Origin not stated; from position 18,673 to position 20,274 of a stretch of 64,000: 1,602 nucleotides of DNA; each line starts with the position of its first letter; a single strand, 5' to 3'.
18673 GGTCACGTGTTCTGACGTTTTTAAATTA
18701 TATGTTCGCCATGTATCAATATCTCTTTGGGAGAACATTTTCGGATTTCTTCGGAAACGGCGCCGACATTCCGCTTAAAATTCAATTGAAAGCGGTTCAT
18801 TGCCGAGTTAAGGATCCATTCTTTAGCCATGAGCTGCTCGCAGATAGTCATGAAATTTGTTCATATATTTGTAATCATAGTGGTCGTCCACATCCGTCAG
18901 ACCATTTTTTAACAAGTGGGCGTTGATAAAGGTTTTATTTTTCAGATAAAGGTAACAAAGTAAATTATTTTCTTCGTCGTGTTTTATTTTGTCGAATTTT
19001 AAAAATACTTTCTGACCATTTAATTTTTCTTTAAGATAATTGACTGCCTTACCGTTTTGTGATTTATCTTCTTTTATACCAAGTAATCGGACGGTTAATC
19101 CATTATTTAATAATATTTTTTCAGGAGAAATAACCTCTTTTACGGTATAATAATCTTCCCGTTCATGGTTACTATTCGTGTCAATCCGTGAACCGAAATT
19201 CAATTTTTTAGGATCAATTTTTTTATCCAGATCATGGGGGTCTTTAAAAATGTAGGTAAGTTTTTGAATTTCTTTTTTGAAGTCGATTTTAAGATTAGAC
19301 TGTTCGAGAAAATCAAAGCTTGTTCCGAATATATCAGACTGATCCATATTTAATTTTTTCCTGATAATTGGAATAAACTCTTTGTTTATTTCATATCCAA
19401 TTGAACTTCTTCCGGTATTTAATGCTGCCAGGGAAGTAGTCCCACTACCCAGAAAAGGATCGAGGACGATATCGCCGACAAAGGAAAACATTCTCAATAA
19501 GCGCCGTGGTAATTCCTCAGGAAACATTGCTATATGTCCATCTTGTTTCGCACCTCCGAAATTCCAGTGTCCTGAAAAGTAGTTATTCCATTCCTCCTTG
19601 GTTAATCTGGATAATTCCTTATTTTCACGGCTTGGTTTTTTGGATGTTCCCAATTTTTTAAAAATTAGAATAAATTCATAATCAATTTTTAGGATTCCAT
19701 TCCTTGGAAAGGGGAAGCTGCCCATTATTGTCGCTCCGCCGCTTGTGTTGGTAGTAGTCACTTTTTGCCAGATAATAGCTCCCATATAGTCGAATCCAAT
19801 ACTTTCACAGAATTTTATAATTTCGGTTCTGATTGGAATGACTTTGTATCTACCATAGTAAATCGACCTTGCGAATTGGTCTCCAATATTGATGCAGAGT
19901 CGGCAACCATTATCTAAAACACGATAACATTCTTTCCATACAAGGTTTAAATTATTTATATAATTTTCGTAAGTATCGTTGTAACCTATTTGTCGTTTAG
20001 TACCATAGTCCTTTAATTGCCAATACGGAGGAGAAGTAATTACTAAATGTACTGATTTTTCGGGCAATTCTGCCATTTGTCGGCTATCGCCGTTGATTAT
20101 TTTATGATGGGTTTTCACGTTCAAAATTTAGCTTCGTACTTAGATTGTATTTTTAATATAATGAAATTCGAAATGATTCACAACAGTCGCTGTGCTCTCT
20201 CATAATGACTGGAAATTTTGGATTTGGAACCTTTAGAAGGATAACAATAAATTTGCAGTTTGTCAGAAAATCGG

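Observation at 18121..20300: AT-rich two-gene restriction-modification-like island inserted between convergent core genes and bounded by direct copies of a palindromic repeat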

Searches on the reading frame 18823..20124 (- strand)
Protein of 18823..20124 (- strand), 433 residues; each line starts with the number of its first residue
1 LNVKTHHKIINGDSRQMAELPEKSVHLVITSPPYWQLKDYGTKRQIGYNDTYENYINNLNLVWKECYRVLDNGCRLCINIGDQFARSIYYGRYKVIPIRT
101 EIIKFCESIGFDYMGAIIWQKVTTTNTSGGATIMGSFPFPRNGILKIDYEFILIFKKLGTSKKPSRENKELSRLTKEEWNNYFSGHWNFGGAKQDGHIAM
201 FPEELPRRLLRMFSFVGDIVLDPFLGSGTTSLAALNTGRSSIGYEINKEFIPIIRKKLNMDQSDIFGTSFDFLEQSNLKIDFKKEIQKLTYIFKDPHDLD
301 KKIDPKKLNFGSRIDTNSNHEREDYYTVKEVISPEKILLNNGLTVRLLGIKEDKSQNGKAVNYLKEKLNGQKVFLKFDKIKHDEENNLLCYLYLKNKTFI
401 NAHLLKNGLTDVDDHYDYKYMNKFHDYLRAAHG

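Call 6: search_protein_families(library=pfam, proteins=[window:18823-20124:-], max_evalue=0.01)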
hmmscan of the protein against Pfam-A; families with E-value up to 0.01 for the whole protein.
window:18823-20124:- (433 aa): 3 families
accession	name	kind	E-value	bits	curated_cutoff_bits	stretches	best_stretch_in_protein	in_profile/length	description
PF01555.25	N6_N4_Mtase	-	5.3e-44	151.2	26.7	1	25-255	1-220/221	DNA methylase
PF00565.23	SNase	-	2.2e-06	28.5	21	1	358-426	24-92/107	Staphylococcal nuclease homologue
PF03602.21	Cons_hypoth95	-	0.0035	17.5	24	0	217-296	42-121/182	Conserved hypothetical protein 95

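Call 9: find_encoding_contigs(protein=window:18823-20124:-, flank=10000, max_places=10)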
Protein window:18823-20124:- (433 aa): 1 contig read that carries it; 1 place shown.
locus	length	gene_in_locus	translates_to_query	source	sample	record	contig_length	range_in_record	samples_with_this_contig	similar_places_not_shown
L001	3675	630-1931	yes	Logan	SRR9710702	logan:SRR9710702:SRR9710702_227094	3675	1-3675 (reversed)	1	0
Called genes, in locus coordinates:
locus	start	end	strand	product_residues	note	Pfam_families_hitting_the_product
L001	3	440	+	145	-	?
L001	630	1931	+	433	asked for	PF01555:N6_N4_Mtase, PF00565:SNase (weak)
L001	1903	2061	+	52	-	PF09568:RE_MjaI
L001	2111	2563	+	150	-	PF09568:RE_MjaI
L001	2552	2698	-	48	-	-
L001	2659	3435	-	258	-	PF14054:DUF4249 (weak)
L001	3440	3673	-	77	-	?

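Call 15: find_homologous_proteins(query=window:18823-20124:-, max_evalue=1e-10)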
Query window:18823-20124:- (433 aa): 8000 proteins with E <= 1e-10 among 8000 candidates; the best 120 are listed.
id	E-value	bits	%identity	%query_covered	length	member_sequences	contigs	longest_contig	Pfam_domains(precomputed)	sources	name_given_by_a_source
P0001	1.6e-294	995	100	100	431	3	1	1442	PF00565.24,PF01555.25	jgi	-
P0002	2.9e-231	786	76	100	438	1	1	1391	PF00565.24,PF01555.25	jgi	jgi:DNA modification methylase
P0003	1.1e-226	771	77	99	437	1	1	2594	PF00565.24,PF01555.25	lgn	-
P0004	9.0e-224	761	76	98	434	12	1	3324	PF00565.24,PF01555.25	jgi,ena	-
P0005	2.0e-222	757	76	99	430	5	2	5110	PF01555.25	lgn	-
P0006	3.4e-222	756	76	98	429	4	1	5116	PF00565.24,PF01555.25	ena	-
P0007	6.8e-222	755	73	99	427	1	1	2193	PF00565.24,PF01555.25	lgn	-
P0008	9.3e-222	755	75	98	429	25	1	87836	PF00565.24,PF01555.25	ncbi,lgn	ncbi:MAG: DNA methyltransferase [Pseudomonadota bacterium]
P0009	1.1e-221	755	75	98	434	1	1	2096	PF01555.25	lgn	-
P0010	6.0e-221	752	73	100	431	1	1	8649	PF00565.24,PF01555.25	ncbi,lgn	-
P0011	6.4e-221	752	73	100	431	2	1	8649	PF00565.24,PF01555.25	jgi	jgi:DNA modification methylase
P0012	6.6e-221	752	73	100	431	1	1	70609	PF00565.24,PF01555.25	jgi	jgi:site-specific DNA-methyltransferase (adenine-specific)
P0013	1.0e-220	751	73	100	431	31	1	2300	PF00565.24,PF01555.25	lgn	-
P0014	1.2e-220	751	73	100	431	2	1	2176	PF00565.24,PF01555.25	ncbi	-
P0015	1.8e-220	750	75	98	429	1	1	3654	PF00565.24,PF01555.25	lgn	-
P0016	2.2e-220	750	73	99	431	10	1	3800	PF00565.24,PF01555.25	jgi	jgi:DNA modification methylase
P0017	2.2e-220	750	75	98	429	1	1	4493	PF00565.24,PF01555.25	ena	-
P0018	2.2e-220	750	74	100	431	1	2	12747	PF00565.24,PF01555.25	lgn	-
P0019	4.2e-220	749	75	98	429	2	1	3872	PF00565.24,PF01555.25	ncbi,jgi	jgi:DNA modification methylase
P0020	5.2e-220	749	75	98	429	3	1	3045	PF00565.24,PF01555.25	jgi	-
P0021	5.6e-220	749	75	98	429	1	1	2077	PF01555.25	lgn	-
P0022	1.2e-219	748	75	98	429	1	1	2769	PF00565.24,PF01555.25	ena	-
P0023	1.5e-219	747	75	98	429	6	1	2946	PF00565.24,PF01555.25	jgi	-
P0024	1.6e-219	747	75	98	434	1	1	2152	PF01555.25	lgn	-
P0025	2.7e-219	747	75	98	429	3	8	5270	PF00565.24,PF01555.25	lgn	-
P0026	2.8e-219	747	72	100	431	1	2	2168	PF00565.24,PF01555.25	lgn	-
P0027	3.6e-219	746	74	98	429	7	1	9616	PF00565.24,PF01555.25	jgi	-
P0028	3.7e-219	746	72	100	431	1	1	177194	PF00565.24,PF01555.25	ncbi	-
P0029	4.1e-219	746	71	99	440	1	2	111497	PF00565.24,PF01555.25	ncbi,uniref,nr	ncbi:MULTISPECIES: DNA methyltransferase [Hydrotalea]|uniref:DNA methyltransferase n=2 Tax=Chitinoph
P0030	5.5e-219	746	73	100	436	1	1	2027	PF00565.24,PF01555.25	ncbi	-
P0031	5.7e-219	746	74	98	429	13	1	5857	PF00565.24,PF01555.25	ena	-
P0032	6.1e-219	745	75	98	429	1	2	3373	PF00565.24,PF01555.25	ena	-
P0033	6.6e-219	745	73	100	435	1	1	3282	PF00565.24,PF01555.25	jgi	jgi:site-specific DNA-methyltransferase (adenine-specific)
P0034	7.9e-219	745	73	99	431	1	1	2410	PF01555.25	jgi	jgi:site-specific DNA-methyltransferase (adenine-specific)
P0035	1.2e-218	744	74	97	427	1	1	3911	PF00565.24,PF01555.25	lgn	-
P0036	1.2e-218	744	73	100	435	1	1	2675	PF00565.24,PF01555.25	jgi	jgi:site-specific DNA-methyltransferase (adenine-specific)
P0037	1.3e-218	744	72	100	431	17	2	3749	PF00565.24,PF01555.25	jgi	jgi:site-specific DNA-methyltransferase (adenine-specific)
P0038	1.4e-218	744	74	98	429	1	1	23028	PF00565.24,PF01555.25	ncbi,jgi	jgi:site-specific DNA-methyltransferase (adenine-specific)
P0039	1.4e-218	744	74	98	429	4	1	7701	PF00565.24,PF01555.25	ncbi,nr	ncbi:MAG: DNA methylase N-4 [Desulfobacterales bacterium C00003060]|nr:MAG: DNA methylase N-4 [Desul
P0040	2.1e-218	744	73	100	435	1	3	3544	PF00565.24,PF01555.25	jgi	jgi:site-specific DNA-methyltransferase (adenine-specific)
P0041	2.4e-218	743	73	100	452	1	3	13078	PF00565.24,PF01555.25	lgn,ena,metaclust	metaclust:\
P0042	2.4e-218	743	73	100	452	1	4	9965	PF00565.24,PF01555.25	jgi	-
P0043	2.7e-218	743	74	98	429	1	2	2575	PF00565.24,PF01555.25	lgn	-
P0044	3.1e-218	743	71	100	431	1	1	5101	PF00565.24,PF01555.25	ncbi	-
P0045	3.5e-218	743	72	99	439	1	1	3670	PF00565.24,PF01555.25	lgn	-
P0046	3.9e-218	743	74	98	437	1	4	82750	PF00565.24,PF01555.25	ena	-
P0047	4.1e-218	743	73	99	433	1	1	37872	PF00565.24,PF01555.25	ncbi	-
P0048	4.4e-218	743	73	100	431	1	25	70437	PF00565.24,PF01555.25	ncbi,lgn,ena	-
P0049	4.8e-218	743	73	100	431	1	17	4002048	PF00565.24,PF01555.25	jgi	jgi:DNA modification methylase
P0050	4.8e-218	742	72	100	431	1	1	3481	PF00565.24,PF01555.25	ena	-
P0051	6.3e-218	742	74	98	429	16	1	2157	PF00565.24,PF01555.25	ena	-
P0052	6.6e-218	742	75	98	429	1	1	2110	PF00565.24,PF01555.25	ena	-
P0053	7.0e-218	742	72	99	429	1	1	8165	PF00565.24,PF01555.25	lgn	-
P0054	7.2e-218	742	75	98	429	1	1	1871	PF00565.24,PF01555.25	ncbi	-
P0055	8.5e-218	742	74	98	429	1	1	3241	PF00565.24,PF01555.25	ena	-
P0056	9.5e-218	742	72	100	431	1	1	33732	PF00565.24,PF01555.25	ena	-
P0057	9.6e-218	741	74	97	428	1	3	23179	PF01555.25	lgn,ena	-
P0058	1.0e-217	741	74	97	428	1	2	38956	PF01555.25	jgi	jgi:DNA modification methylase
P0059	1.0e-217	741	73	98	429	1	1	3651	PF00565.24,PF01555.25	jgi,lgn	jgi:modification methylase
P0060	1.1e-217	741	75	98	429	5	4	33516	PF00565.24,PF01555.25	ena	-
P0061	1.2e-217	741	71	100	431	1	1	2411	PF00565.24,PF01555.25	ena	-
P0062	1.3e-217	741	75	98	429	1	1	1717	PF00565.24,PF01555.25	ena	-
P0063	1.5e-217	741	71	99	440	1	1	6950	PF00565.24,PF01555.25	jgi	jgi:site-specific DNA-methyltransferase (adenine-specific)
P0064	1.7e-217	741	74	98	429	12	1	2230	PF00565.24,PF01555.25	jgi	-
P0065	1.7e-217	741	75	98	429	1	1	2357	PF00565.24,PF01555.25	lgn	-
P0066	1.8e-217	741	74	98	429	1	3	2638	PF00565.24,PF01555.25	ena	-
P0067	1.9e-217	741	71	100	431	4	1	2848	PF00565.24,PF01555.25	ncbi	-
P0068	2.2e-217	740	73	100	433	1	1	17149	PF01555.25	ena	-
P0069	2.9e-217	740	74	98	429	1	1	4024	PF00565.24,PF01555.25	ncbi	-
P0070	3.2e-217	740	76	95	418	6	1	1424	PF01555.25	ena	-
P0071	3.3e-217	740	75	98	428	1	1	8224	PF00565.24,PF01555.25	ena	-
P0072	3.3e-217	740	74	98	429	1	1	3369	PF00565.24,PF01555.25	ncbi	-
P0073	3.4e-217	740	73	98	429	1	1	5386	PF00565.24,PF01555.25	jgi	jgi:site-specific DNA-methyltransferase (adenine-specific)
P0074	3.4e-217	740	74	98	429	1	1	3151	PF00565.24,PF01555.25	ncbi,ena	-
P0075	3.6e-217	740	71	100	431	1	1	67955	PF00565.24,PF01555.25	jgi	jgi:DNA modification methylase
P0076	3.8e-217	740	73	100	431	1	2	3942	PF00565.24,PF01555.25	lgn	-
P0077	3.9e-217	740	73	99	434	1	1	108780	PF01555.25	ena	-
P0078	4.3e-217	739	71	100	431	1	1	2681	PF00565.24,PF01555.25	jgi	jgi:DNA modification methylase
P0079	4.5e-217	739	72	99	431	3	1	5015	PF00565.24,PF01555.25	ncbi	-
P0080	4.8e-217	739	72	97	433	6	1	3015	PF00565.24,PF01555.25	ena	-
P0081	5.4e-217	739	73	97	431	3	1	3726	PF00565.24,PF01555.25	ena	-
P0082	6.1e-217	739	73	98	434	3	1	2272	PF00565.24,PF01555.25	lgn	-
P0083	6.6e-217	739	75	97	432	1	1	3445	PF00565.24,PF01555.25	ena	-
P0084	7.0e-217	739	74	98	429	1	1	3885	PF00565.24,PF01555.25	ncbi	-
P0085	8.2e-217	738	72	100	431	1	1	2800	PF01555.25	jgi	jgi:modification methylase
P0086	9.0e-217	738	72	99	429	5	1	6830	PF00565.24,PF01555.25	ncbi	-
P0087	9.1e-217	738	71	100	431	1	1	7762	PF00565.24,PF01555.25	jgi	-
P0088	9.5e-217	738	75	98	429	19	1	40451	PF00565.24,PF01555.25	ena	-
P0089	9.8e-217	738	75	97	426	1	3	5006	PF00565.24,PF01555.25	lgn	-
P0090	1.1e-216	738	75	97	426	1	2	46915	PF00565.24,PF01555.25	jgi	-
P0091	1.1e-216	738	71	100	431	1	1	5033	PF00565.24,PF01555.25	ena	-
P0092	1.1e-216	738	74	98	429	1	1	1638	PF00565.24,PF01555.25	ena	-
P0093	1.1e-216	738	71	100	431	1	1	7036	PF00565.24,PF01555.25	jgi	-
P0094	1.4e-216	738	72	100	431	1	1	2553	PF00565.24,PF01555.25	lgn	-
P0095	1.4e-216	738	71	100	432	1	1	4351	PF00565.24,PF01555.25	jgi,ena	-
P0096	1.4e-216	738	73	98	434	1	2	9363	PF01555.25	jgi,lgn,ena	-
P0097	1.5e-216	738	74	98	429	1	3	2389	PF00565.24,PF01555.25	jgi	jgi:modification methylase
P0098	1.7e-216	737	72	100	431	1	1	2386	PF01555.25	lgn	-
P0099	1.8e-216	737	73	98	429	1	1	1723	PF00565.24,PF01555.25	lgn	-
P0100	1.8e-216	737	72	100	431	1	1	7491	PF01555.25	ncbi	-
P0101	1.8e-216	737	74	98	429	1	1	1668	PF00565.24,PF01555.25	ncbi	-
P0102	1.8e-216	737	74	98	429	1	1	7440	PF00565.24,PF01555.25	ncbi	-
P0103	2.2e-216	737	73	99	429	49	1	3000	PF00565.24,PF01555.25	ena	-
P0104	2.3e-216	737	71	100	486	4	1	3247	PF00565.24,PF01555.25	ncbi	-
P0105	2.5e-216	737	70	99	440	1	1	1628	PF00565.24,PF01555.25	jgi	jgi:site-specific DNA-methyltransferase (adenine-specific)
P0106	2.6e-216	737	71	100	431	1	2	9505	PF00565.24,PF01555.25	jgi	-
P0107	2.7e-216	737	71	100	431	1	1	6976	PF00565.24,PF01555.25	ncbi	-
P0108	2.7e-216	737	73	97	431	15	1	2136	PF00565.24,PF01555.25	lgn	-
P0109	2.9e-216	737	73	98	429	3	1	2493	PF00565.24,PF01555.25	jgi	jgi:site-specific DNA-methyltransferase (adenine-specific)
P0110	3.2e-216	736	74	98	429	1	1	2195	PF01555.25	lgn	-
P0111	3.5e-216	736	72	97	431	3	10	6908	PF00565.24,PF01555.25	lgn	-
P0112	3.6e-216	736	71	100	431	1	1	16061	PF00565.24,PF01555.25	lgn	-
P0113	4.1e-216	736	73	98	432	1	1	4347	PF00565.24,PF01555.25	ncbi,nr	ncbi:MAG: DNA methyltransferase [Thermodesulfobacteriota bacterium]|nr:DNA methyltransferase [Thermo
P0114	4.9e-216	736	73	97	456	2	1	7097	PF00565.24,PF01555.25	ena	-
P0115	5.5e-216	736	71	100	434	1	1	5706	PF00565.24,PF01555.25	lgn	-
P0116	5.6e-216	736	72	97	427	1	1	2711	PF01555.25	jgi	jgi:site-specific DNA-methyltransferase (adenine-specific)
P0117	5.7e-216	736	74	98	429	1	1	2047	PF00565.24,PF01555.25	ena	-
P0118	5.9e-216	736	73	98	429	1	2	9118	PF00565.24,PF01555.25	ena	-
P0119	7.0e-216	735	74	98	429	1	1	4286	PF00565.24,PF01555.25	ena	-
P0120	7.8e-216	735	71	98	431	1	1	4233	PF01555.25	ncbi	-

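Call 16: find_encoding_contigs(protein=P0049, flank=6000, max_places=4)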
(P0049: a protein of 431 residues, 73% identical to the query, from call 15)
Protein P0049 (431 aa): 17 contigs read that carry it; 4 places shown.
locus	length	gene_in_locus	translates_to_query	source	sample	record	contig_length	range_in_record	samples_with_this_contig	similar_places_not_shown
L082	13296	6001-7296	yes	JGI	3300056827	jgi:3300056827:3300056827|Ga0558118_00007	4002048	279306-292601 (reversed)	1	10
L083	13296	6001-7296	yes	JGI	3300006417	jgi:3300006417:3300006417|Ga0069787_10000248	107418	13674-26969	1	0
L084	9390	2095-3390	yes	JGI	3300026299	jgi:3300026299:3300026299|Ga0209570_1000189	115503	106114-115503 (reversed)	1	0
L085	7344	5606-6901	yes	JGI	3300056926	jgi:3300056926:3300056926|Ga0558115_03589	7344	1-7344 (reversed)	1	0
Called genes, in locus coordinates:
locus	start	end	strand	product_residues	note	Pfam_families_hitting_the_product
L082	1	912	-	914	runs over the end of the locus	PF13884:Peptidase_S74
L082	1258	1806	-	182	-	-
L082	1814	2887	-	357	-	PF13175:AAA_15, PF13304:AAA_21, PF13175:AAA_15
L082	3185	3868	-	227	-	-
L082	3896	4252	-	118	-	-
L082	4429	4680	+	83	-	-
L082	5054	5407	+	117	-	PF05973:Gp49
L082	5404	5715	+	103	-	PF13744:HTH_37, PF13560:HTH_31 (weak), PF12844:HTH_19, PF01381:HTH_3, PF13443:HTH_26 (weak)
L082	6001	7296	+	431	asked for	PF01555:N6_N4_Mtase, PF00565:SNase (faint)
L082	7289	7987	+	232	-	PF09568:RE_MjaI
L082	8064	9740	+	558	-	PF01555:N6_N4_Mtase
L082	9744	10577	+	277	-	PF09520:HinfI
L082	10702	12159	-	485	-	PF00180:Iso_dh, PF18324:Isocitrate_DH_C_bact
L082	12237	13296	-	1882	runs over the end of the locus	PF25778:DUF7948, PF06739:SBBP (weak), PF22544:HYDIN_VesB_CFA65-like_Ig (faint), PF22073:Cep192_D4 (faint)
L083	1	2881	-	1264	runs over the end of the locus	-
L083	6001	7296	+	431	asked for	PF01555:N6_N4_Mtase, PF00565:SNase (faint)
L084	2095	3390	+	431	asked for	PF01555:N6_N4_Mtase, PF00565:SNase (faint)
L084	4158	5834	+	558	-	PF01555:N6_N4_Mtase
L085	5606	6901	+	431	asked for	PF01555:N6_N4_Mtase, PF00565:SNase (faint)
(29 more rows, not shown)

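Call 17: find_encoding_contigs(protein=P0029, flank=6000, max_places=3)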
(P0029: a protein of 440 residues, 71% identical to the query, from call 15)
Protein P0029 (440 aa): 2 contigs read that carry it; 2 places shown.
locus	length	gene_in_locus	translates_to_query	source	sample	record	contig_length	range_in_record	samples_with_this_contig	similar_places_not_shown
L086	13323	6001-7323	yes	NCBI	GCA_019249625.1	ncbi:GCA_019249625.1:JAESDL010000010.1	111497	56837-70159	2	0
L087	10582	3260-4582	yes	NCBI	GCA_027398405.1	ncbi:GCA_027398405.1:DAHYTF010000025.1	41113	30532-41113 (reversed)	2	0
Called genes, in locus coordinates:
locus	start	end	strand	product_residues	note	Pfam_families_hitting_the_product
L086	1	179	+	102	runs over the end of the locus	PF04358:DsrC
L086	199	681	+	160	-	PF02635:DsrE (weak), PF13686:DrsE_2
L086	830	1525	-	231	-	PF00657:Lipase_GDSL, PF13472:Lipase_GDSL_2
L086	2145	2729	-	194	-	PF04264:YceI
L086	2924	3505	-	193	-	PF00027:cNMP_binding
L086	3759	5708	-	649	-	PF01433:Peptidase_M1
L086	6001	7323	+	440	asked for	PF01555:N6_N4_Mtase, PF00565:SNase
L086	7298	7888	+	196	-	PF09568:RE_MjaI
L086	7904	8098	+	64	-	-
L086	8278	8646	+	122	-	-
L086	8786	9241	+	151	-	-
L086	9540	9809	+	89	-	-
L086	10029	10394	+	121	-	-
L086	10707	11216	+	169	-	-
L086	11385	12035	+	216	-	-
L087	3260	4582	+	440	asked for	PF01555:N6_N4_Mtase, PF00565:SNase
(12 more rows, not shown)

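Call 18: find_encoding_contigs(protein=P0008, flank=6000, max_places=3)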
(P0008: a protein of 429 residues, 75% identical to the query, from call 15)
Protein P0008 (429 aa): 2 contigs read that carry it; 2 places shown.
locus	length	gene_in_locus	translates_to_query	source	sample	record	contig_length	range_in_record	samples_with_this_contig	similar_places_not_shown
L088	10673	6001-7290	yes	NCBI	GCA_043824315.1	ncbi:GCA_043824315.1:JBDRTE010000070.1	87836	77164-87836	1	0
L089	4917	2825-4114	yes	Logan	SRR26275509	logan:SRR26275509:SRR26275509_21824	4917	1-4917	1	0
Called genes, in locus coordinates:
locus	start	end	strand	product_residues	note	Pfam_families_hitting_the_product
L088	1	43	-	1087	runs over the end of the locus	PF00873:ACR_tran, PF02355:SecD_SecF_C (weak)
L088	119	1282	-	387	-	PF25919:BSH_CusB (faint), PF00364:Biotin_lipoyl (faint), PF25917:BSH_RND, PF25973:BSH_CzcB (faint), PF25984:BSH_YknX (faint), PF25876:HH_MFP_RND (faint), PF25954:Beta-barrel_RND_2, PF25989:YknX_C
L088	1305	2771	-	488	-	PF20970:MASE10, PF00211:Guanylate_cyc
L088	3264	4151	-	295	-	PF04015:DUF362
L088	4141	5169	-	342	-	PF20244:DUF6599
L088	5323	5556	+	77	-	-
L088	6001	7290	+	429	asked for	PF01555:N6_N4_Mtase, PF00565:SNase (weak)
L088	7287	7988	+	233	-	PF09568:RE_MjaI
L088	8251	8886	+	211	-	PF20247:DUF6602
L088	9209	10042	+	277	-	PF00561:Abhydrolase_1, PF12697:Abhydrolase_6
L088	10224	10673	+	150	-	?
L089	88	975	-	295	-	PF04015:DUF362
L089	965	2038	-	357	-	PF20244:DUF6599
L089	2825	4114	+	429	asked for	PF01555:N6_N4_Mtase, PF00565:SNase (weak)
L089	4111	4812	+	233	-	PF09568:RE_MjaI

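Call 42: search_protein_families(library=ncbifam, proteins=[window:18823-20124:-], max_evalue=0.01)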
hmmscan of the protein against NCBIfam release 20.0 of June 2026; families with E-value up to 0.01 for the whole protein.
window:18823-20124:- (433 aa): 5 families
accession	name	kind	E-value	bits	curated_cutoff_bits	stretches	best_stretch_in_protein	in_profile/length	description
NF008572.0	PRK11524.1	equivalog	1.4e-17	63.8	292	2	196-261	194-259/294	adenine-specific DNA-methyltransferase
NF050803.1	DnaMtaseCcrMCaul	equivalog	9.5e-13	47.8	830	1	196-260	185-249/350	adenine-specific DNA-methyltransferase CcrM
NF010253.0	PRK13699.1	subfamily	8.5e-12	45.2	244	1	201-255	148-202/226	DNA methyltransferase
NF047694.1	TnucaseNucIStaph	equivalog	2.5e-08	33.6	250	1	358-424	91-159/175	thermonuclease NucI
NF040721.1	Trm14_Arch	equivalog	0.00088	18.5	280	0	2-66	268-327/370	tRNA (guanine(6)-N2)-methyltransferase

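Call 43: search_protein_families(library=padloc, proteins=[window:18823-20124:-], max_evalue=0.001)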
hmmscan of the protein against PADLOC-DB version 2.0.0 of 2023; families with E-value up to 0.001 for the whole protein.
window:18823-20124:- (433 aa): 62 families (the best 25 are shown)
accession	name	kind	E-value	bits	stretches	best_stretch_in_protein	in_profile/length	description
PDLC03259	MTase_II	-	8.4e-187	619.1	1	5-428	2-423/423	Type II methyltransferase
PDLC03350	MTase_II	-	1.3e-72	242.8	1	6-264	56-301/312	Type II methyltransferase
PDLC03353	MTase_II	-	3.1e-69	231.4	1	5-264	8-256/260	Type II methyltransferase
PDLC03283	MTase_II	-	1.4e-52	177.1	1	4-260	2-273/352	Type II methyltransferase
PDLC03387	MTase_II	-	2.6e-38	129.8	2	5-85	10-91/289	Type II methyltransferase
PDLC03371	MTase_II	-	2.6e-30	103.8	1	5-263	9-257/260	Type II methyltransferase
PDLC03260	MTase_II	-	3.8e-29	99.7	2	149-259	202-308/349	Type II methyltransferase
PDLC03299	MTase_II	-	1.3e-26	91.8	2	192-260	191-259/296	Type II methyltransferase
PDLC03252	MTase_II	-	1.6e-25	88.2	2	8-85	92-170/365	Type II methyltransferase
PDLC03246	MTase_II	-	1.3e-24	85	1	16-255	123-363/376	Type II methyltransferase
PDLC03236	MTase_II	-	1.6e-20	71.1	1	3-257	646-898/912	Type II methyltransferase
PDLC03336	MTase_II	-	1.7e-18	64.9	1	12-85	34-108/421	Type II methyltransferase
PDLC03305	MTase_II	-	2.3e-18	64.7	1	180-287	166-270/513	Type II methyltransferase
PDLC03265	MTase_II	-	3.1e-18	64.3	2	165-259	233-329/333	Type II methyltransferase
PDLC03303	MTase_II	-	3.4e-18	63.5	1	8-125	5-121/668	Type II methyltransferase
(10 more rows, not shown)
